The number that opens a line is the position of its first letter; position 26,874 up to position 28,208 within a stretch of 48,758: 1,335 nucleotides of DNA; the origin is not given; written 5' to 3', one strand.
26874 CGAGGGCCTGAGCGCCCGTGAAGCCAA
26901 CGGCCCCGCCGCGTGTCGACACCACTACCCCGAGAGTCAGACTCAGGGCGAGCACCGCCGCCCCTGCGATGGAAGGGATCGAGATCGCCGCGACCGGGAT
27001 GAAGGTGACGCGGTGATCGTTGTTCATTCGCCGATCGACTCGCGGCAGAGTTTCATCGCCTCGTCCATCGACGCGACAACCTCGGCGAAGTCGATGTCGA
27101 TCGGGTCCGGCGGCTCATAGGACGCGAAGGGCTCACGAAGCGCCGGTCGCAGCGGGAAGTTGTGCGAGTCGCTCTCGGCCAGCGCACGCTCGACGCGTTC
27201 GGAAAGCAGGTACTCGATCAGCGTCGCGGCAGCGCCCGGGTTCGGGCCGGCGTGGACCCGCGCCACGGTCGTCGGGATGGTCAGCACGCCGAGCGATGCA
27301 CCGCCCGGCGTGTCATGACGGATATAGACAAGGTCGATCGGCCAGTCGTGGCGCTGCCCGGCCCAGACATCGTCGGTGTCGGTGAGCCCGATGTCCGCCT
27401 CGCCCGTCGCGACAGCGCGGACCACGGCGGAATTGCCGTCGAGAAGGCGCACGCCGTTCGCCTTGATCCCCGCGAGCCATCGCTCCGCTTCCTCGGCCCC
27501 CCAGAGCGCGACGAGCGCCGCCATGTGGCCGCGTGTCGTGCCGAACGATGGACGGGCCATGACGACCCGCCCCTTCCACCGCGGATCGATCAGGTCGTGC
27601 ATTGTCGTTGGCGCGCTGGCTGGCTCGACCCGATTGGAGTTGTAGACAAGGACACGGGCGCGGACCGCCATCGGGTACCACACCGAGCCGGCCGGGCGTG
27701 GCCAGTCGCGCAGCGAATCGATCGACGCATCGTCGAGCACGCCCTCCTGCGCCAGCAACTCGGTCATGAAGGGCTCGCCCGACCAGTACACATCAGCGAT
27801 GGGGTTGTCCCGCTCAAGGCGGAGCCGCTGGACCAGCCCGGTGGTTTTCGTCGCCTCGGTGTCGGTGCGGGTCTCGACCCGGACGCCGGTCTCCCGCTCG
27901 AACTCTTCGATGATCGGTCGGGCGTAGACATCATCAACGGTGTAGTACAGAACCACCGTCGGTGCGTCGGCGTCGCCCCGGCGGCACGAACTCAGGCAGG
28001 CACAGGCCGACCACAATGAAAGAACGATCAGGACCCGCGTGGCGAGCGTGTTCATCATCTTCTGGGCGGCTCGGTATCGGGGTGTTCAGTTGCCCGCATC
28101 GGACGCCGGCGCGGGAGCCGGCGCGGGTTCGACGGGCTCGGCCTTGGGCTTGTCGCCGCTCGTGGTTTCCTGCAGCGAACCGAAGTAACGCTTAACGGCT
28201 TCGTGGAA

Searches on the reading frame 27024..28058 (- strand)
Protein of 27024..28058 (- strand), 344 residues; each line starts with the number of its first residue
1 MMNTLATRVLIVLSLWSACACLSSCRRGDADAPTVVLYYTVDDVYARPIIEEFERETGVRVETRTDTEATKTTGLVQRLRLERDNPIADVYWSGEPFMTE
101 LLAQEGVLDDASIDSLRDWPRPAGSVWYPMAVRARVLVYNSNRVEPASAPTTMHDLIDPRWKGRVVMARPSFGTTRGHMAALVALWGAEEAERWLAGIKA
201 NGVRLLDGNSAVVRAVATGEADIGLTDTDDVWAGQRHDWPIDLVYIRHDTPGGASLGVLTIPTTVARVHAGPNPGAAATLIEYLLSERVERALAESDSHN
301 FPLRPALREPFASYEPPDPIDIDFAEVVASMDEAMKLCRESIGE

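Call 9: search_protein_families(library=pfam, proteins=[window:27024-28058:-], max_evalue=0.0001)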
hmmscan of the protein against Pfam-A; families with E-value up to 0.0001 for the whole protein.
window:27024-28058:- (344 aa): 4 families
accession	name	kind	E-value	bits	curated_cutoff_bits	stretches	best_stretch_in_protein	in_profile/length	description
PF13531.11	SBP_bac_11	-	1.3e-18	68.1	25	1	47-294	14-222/227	Bacterial extracellular solute-binding protein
PF13343.11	SBP_bac_6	-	4.3e-18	66.1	24.6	1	85-325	1-242/245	Bacterial extracellular solute-binding protein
PF13416.11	SBP_bac_8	-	1.7e-11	44.9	27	1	49-308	2-266/279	Bacterial extracellular solute-binding protein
PF01547.30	SBP_bac_1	-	1.2e-10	42.3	26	1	46-288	10-304/307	Bacterial extracellular solute-binding protein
